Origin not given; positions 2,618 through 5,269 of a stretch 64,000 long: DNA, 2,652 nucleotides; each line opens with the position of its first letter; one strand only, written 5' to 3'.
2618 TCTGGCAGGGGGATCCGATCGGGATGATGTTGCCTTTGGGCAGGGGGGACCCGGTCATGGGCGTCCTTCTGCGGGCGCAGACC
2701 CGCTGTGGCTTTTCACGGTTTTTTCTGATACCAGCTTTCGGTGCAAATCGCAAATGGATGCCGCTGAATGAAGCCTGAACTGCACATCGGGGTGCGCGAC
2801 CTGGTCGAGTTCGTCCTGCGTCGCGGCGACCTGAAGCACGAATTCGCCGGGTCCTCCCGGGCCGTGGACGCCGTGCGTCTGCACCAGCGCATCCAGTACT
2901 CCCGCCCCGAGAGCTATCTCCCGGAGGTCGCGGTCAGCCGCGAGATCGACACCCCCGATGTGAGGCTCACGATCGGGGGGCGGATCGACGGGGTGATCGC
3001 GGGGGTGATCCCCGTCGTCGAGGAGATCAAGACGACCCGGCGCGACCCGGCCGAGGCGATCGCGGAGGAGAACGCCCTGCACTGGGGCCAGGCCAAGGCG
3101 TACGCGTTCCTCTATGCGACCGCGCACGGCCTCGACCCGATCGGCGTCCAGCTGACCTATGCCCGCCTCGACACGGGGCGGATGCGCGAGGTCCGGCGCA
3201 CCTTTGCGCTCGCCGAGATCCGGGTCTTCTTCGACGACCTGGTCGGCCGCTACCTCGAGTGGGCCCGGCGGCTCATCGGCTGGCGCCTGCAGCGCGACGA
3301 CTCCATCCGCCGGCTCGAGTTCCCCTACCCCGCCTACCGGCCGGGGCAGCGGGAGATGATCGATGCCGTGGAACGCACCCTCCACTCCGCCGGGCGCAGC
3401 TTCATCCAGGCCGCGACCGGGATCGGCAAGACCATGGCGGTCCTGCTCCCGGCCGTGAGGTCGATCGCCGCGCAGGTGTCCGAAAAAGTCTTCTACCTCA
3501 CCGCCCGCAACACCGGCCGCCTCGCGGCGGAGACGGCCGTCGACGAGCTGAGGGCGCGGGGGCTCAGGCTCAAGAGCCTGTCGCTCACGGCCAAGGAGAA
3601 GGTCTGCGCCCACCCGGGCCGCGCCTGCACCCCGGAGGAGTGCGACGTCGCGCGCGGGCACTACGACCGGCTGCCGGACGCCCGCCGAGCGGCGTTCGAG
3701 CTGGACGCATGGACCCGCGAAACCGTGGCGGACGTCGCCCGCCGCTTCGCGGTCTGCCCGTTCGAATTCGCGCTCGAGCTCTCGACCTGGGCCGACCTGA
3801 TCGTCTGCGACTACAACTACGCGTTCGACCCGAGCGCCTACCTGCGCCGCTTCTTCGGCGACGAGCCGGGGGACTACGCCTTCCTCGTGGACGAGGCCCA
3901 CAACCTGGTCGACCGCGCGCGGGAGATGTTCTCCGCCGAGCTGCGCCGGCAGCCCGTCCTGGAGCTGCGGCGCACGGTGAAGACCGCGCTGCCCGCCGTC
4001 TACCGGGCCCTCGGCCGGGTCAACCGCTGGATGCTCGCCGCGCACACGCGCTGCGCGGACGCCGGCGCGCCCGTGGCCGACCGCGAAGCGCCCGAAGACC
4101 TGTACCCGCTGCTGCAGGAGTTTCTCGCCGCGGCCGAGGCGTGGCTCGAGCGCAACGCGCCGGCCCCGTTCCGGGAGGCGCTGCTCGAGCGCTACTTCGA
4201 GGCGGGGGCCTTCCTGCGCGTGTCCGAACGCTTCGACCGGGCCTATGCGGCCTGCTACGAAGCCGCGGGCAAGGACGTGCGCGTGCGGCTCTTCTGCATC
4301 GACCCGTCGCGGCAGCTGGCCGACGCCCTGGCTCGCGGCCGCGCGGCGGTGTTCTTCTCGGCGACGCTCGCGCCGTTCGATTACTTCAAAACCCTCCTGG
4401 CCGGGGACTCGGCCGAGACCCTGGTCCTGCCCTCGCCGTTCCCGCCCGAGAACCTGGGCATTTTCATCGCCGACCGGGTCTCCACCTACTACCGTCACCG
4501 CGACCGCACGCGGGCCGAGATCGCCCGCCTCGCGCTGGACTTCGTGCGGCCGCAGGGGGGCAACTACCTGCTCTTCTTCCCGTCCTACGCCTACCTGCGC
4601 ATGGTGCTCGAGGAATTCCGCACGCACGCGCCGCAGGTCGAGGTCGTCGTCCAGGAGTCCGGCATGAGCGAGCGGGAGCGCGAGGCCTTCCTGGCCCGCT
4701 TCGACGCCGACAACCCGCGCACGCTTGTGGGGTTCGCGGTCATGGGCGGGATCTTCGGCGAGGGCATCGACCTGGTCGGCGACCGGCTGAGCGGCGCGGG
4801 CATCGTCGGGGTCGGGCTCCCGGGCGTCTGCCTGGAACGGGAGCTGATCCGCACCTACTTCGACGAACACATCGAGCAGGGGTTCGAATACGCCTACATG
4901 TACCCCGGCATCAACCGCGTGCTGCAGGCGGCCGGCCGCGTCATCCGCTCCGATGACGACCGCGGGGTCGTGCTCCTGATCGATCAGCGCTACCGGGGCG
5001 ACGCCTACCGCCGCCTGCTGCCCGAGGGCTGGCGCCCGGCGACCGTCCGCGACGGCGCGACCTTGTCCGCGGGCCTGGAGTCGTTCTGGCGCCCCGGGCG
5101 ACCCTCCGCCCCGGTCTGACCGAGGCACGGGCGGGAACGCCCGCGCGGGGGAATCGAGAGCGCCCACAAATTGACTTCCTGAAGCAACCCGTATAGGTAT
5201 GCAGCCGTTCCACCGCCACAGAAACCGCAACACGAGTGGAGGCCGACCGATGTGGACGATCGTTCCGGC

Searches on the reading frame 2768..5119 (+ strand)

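Call 3: search_protein_families(library=pfam, proteins=[window:2768-5119:+], max_evalue=0.01)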
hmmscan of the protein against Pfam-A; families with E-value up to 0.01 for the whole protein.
window:2768-5119:+ (783 aa): 5 families
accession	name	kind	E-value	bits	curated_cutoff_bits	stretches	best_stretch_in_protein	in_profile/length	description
PF13307.12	Helicase_C_2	-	8.8e-40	137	25.3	1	592-757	4-169/170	Helicase C-terminal domain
PF06733.21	DEAD_2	-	1.3e-11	44.9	21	1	273-395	51-170/172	DEAD_2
PF06777.17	HBB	-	1.7e-07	31.5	30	1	501-576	116-189/190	Helical and beta-bridge domain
PF00270.35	DEAD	-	8.2e-06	26.1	26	1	192-245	2-52/167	DEAD/DEAH box helicase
PF04851.21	ResIII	-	8.8e-05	22.9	22.5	1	190-248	4-63/164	Type III restriction enzyme, res subunit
